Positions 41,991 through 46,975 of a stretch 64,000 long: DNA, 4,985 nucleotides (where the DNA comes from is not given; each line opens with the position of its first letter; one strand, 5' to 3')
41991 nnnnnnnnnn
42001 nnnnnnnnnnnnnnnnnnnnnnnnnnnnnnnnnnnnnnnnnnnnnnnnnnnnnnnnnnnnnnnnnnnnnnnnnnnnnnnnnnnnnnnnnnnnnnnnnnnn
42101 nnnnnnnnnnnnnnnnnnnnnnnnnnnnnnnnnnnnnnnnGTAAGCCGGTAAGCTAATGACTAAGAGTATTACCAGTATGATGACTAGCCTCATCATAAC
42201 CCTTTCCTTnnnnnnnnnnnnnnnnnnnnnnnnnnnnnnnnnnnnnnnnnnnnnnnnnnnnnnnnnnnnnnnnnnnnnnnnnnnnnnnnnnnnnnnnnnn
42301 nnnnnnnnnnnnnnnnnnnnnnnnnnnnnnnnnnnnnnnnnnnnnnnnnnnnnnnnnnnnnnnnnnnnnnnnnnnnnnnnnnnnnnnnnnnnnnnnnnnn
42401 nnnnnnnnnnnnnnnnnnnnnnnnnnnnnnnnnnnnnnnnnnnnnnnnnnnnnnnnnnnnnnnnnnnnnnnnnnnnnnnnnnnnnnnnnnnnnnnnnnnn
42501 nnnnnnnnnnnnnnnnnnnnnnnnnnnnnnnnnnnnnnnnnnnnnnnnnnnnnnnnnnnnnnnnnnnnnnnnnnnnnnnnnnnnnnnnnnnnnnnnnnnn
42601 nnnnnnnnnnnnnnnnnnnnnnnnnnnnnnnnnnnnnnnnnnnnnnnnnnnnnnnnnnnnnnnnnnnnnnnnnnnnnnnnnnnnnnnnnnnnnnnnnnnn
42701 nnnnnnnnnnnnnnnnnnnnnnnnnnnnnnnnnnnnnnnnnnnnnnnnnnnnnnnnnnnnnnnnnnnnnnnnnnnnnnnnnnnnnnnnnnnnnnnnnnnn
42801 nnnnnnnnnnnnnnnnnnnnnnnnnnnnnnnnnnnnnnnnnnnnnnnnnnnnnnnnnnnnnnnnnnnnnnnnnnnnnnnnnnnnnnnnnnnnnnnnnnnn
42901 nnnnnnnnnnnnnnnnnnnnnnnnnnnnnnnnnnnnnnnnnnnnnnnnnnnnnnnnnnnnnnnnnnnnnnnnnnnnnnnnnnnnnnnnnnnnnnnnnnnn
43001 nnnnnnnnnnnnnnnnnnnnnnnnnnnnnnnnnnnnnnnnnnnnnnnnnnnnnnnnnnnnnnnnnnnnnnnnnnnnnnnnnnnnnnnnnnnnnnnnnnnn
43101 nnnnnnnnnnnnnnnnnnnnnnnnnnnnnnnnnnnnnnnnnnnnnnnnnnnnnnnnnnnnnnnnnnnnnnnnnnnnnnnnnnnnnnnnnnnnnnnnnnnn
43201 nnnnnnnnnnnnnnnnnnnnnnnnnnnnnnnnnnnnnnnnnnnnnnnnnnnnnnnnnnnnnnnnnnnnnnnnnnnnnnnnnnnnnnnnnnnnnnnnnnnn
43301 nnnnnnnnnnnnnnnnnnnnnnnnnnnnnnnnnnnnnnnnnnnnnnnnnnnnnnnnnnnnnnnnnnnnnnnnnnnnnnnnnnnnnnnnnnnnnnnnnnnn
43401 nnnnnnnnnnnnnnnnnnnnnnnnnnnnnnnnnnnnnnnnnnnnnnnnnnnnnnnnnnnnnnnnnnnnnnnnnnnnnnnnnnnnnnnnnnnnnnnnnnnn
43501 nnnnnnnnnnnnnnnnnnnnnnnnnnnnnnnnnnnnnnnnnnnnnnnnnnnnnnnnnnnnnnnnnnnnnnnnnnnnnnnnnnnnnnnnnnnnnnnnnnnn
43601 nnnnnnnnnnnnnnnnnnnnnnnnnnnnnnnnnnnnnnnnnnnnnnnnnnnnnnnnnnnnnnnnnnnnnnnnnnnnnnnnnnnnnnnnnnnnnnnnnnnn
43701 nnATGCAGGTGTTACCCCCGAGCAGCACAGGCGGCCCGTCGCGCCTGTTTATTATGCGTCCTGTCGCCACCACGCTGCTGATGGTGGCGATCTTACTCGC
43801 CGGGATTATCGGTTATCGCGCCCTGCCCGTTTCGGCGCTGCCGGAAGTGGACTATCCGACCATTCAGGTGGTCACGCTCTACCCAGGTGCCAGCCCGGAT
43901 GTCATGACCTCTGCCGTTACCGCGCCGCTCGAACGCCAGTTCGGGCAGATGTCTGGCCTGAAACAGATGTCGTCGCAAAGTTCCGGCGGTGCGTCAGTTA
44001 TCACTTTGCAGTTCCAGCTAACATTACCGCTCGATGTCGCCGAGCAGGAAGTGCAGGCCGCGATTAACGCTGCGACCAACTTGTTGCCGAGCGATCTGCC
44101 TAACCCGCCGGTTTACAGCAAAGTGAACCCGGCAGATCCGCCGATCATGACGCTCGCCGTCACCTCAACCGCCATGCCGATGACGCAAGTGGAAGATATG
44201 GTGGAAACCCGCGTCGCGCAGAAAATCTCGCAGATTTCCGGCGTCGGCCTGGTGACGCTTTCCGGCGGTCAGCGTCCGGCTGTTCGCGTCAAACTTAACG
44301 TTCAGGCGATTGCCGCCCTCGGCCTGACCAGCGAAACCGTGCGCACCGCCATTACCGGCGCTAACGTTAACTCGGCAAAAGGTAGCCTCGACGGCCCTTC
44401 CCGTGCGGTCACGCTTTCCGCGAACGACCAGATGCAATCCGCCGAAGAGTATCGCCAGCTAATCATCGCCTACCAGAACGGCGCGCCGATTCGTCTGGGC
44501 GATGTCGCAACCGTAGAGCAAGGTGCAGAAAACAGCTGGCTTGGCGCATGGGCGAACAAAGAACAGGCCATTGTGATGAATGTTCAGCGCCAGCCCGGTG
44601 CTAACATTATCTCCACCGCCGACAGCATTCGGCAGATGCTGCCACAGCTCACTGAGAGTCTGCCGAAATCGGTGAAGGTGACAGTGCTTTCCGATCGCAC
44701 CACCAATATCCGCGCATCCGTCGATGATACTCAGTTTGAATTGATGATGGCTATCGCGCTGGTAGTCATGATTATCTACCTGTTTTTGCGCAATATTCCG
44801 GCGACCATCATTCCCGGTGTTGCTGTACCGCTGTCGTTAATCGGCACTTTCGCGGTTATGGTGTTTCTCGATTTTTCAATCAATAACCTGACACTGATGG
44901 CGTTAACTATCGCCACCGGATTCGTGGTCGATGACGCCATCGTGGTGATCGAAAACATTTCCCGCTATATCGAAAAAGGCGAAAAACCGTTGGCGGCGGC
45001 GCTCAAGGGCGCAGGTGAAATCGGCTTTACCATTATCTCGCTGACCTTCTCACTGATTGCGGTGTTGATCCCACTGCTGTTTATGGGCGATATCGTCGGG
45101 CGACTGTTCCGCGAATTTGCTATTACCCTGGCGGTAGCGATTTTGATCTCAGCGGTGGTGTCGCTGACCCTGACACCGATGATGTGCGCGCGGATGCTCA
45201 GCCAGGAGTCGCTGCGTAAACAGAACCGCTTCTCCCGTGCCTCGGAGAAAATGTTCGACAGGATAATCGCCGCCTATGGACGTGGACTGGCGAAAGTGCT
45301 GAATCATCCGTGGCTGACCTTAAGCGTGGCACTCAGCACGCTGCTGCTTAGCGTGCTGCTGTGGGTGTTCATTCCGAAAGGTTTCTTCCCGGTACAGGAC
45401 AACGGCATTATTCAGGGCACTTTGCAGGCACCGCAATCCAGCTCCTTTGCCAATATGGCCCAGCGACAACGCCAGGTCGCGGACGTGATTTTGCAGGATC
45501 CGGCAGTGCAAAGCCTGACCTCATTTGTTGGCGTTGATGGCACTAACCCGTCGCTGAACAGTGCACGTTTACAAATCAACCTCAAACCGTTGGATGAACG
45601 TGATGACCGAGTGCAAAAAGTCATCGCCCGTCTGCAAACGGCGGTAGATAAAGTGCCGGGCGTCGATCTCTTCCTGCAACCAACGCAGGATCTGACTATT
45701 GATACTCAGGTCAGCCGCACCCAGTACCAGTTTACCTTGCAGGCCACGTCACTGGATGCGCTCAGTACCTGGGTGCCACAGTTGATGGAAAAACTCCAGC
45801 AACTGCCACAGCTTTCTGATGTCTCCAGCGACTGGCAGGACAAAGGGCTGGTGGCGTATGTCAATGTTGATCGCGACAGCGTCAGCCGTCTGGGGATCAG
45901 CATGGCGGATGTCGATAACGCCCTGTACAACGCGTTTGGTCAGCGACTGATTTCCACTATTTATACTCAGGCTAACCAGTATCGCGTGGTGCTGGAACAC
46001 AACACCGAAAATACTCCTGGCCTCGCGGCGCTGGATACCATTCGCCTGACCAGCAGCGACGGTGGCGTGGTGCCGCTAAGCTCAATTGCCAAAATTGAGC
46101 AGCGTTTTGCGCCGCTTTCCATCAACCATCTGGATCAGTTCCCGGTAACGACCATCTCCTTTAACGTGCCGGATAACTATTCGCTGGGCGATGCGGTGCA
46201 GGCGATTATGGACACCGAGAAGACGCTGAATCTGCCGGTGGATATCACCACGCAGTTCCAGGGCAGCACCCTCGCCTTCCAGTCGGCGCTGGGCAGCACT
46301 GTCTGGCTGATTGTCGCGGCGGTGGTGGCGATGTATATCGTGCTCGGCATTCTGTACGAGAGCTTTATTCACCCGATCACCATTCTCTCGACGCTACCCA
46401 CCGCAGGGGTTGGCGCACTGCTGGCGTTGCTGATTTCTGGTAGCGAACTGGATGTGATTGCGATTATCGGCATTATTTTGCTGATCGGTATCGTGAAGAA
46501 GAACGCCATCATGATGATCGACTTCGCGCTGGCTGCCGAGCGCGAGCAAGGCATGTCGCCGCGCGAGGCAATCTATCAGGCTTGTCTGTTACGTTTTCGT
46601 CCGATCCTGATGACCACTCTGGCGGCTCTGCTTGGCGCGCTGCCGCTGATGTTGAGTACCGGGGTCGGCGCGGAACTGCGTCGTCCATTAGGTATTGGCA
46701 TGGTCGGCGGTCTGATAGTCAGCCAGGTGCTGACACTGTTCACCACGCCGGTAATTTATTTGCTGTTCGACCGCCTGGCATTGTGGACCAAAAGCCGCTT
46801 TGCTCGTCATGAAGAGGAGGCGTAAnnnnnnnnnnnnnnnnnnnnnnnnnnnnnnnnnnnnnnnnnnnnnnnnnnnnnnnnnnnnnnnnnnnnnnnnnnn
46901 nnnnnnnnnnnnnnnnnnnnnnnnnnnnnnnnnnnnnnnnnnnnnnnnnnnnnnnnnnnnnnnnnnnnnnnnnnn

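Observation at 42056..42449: Single ibs/sib type I toxin-antitoxin locus between yegD and mdtA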

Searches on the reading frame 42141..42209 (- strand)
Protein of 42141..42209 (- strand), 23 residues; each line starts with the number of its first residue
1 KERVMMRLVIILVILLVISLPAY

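Call 53: search_protein_families(proteins=[window:42141-42209:-], library=ncbifam, max_evalue=10)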
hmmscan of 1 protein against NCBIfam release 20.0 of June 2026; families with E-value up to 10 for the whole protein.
window:42141-42209:- (23 aa): 0 families

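Call 54: search_protein_families(proteins=[window:42141-42209:-], library=padloc, max_evalue=10)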
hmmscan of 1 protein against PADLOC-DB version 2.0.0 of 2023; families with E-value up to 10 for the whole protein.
window:42141-42209:- (23 aa): 0 families

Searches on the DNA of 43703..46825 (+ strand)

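Call 11: search_dna_similar(query=window:43703-46825:+, collection=ecoli_genomes, mode=near, max_rows=12, rows=spread)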
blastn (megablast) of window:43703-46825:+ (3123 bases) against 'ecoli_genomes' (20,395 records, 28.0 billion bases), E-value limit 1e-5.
Records with a match: 5423; places in all: 5425; records where one place covers at least 80% of the query: 5421.
Genomes with a match: 5422 of 5426; with a place that covers at least 80% of the query: 5420. Places per genome that has any: lowest 1, median 1, highest 2. On chromosomes: 5423 places; on plasmids: 2.
Best place of each record, by identity: >=99% 27; 95-99% 5380; 90-95% 16.
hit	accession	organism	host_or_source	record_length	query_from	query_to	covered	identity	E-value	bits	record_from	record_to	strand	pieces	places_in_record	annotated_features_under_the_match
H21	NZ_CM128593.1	Escherichia coli strain 100416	Homo sapiens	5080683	1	3123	100%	100.0%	0e+0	5768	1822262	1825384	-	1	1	mdtB: multidrug efflux RND transporter permease subunit MdtB | MdtA/MuxA family multidrug efflux RND transporter periplasmic adaptor ...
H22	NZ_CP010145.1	Escherichia coli strain D5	dog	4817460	1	3123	100%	98.9%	0e+0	5579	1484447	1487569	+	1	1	mdtB: multidrug efflux RND transporter permease subunit MdtB | mdtA: multidrug efflux RND transporter subunit MdtA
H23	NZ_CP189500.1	Escherichia coli strain N137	Homo sapiens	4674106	1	3123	100%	98.8%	0e+0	5568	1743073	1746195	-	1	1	mdtB: multidrug efflux RND transporter permease subunit MdtB | mdtA: multidrug efflux RND transporter subunit MdtA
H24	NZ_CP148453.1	Escherichia coli strain Z1323CEC0009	Chicken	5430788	1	3123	100%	98.4%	0e+0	5491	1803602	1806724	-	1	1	mdtB: multidrug efflux RND transporter permease subunit MdtB | mdtA: multidrug efflux RND transporter subunit MdtA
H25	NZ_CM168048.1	Escherichia coli strain UC4315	not applicable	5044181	1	3123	100%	98.1%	0e+0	5441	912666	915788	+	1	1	mdtB: multidrug efflux RND transporter permease subunit MdtB | mdtA: multidrug efflux RND transporter subunit MdtA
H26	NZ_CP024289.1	Escherichia coli O178:H19 strain 2012C-4431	Homo sapiens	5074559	1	3123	100%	97.8%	0e+0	5385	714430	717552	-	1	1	mdtB: multidrug efflux RND transporter permease subunit MdtB | mdtA: multidrug efflux RND transporter subunit MdtA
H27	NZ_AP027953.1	Escherichia coli strain VE-F5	-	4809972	1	3123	100%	97.4%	0e+0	5325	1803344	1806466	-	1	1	mdtB: multidrug efflux RND transporter permease subunit MdtB | mdtA: multidrug efflux RND transporter subunit MdtA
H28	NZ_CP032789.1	Escherichia coli strain NZRM4169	Homo sapiens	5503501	1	3123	100%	97.1%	0e+0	5264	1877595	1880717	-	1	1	mdtB: multidrug efflux RND transporter permease subunit MdtB | mdtA: multidrug efflux RND transporter subunit MdtA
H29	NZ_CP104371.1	Escherichia coli strain 2021CK-01784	Homo sapiens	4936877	1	3123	100%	96.5%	0e+0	5158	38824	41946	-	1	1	mdtB: multidrug efflux RND transporter permease subunit MdtB | mdtA: multidrug efflux RND transporter subunit MdtA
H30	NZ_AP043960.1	Escherichia coli strain 21AH004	Felis catus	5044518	1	3123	100%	96.4%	0e+0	5142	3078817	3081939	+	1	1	mdtB: multidrug efflux RND transporter permease subunit MdtB | mdtA: multidrug efflux RND transporter subunit MdtA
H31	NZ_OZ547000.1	Escherichia coli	Homo sapiens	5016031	1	3123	100%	95.9%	0e+0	5064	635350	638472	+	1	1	mdtB: multidrug efflux RND transporter permease subunit MdtB | mdtA: multidrug efflux RND transporter subunit MdtA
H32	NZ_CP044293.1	Escherichia coli strain P276M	Healthy human (stool)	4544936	1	2112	57%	97.0%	0e+0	3011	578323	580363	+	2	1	mdtB: multidrug efflux RND transporter permease subunit MdtB | efflux RND transporter permease subunit | mdtA: multidrug efflux RND transporter subunit MdtA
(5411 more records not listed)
